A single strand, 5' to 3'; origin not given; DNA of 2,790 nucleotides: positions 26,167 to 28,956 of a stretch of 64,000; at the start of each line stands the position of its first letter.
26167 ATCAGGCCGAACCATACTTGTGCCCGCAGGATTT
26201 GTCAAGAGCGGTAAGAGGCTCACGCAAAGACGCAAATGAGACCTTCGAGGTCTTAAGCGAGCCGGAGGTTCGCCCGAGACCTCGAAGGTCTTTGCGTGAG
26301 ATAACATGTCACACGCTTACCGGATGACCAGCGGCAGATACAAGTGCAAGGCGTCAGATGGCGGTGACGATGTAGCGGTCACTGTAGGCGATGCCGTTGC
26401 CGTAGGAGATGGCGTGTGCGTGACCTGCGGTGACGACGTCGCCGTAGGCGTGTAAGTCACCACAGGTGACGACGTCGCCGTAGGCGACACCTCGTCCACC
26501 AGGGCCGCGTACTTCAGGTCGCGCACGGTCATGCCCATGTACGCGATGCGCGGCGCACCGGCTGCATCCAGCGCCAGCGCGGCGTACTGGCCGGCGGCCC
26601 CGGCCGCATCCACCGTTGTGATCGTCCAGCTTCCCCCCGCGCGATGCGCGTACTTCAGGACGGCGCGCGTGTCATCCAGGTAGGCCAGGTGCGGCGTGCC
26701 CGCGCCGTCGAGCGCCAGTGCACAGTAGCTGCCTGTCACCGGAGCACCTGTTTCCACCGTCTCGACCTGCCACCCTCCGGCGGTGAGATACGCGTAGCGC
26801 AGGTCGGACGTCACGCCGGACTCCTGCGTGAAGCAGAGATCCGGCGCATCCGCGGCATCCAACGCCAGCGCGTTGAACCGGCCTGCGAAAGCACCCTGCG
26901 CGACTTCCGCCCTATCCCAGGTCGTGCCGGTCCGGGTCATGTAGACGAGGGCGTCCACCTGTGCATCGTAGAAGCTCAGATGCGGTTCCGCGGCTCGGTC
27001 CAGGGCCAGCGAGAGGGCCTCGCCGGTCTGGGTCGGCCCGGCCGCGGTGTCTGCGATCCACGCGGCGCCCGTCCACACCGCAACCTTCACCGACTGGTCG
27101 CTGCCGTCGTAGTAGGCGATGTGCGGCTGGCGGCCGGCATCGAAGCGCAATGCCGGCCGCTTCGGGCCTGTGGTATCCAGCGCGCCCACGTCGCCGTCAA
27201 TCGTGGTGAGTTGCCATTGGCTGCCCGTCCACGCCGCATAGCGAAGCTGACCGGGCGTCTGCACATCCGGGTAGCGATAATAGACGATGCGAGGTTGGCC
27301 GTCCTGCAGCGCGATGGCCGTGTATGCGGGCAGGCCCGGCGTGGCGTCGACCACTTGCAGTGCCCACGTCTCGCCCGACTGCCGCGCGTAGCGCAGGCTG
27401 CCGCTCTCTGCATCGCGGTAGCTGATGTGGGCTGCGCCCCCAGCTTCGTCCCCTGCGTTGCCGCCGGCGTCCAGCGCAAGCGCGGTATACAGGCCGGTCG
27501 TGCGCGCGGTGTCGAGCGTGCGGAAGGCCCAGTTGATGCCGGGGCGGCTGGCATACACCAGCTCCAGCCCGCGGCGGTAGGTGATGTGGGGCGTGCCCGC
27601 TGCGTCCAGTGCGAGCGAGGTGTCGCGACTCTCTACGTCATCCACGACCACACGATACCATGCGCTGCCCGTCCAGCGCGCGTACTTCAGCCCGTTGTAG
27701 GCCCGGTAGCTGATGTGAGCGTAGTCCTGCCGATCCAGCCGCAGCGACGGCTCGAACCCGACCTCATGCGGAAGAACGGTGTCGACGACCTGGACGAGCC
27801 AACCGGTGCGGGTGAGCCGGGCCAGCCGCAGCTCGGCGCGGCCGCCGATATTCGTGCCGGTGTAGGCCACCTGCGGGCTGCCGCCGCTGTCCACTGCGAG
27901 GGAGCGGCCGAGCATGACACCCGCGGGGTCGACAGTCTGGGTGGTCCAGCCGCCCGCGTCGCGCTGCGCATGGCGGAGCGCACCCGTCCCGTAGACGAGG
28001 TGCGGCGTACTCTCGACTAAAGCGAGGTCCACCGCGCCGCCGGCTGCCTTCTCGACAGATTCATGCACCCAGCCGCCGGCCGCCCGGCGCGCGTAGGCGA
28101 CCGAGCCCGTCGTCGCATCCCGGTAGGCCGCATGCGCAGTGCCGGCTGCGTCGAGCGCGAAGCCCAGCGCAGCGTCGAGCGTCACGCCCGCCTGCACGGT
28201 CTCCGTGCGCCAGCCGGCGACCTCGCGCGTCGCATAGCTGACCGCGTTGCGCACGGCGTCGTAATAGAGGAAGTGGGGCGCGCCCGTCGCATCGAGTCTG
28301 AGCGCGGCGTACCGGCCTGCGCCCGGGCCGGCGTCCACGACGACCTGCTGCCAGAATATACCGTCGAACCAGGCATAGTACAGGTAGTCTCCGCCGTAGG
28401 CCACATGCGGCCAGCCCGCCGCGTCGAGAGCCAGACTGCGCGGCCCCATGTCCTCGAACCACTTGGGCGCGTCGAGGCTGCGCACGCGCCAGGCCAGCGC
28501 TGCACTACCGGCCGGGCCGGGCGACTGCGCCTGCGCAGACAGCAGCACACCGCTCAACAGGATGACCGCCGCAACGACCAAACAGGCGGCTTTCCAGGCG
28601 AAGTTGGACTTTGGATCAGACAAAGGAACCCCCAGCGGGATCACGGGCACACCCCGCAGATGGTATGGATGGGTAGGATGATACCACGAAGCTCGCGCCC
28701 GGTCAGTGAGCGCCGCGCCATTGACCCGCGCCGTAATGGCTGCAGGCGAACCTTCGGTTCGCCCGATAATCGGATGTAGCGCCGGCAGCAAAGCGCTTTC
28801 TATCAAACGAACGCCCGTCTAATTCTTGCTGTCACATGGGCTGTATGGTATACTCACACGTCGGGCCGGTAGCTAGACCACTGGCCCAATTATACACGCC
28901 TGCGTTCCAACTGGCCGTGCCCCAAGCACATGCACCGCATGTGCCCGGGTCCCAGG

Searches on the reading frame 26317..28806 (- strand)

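Call 8: search_protein_families(library=pfam, proteins=[window:26317-28806:-])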
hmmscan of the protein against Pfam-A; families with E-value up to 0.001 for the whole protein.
window:26317-28806:- (829 aa): 1 family
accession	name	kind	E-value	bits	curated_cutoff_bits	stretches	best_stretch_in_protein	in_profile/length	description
PF15892.11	BNR_4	-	8.9e-05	22.4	27.3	0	498-535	230-268/272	BNR repeat-containing family member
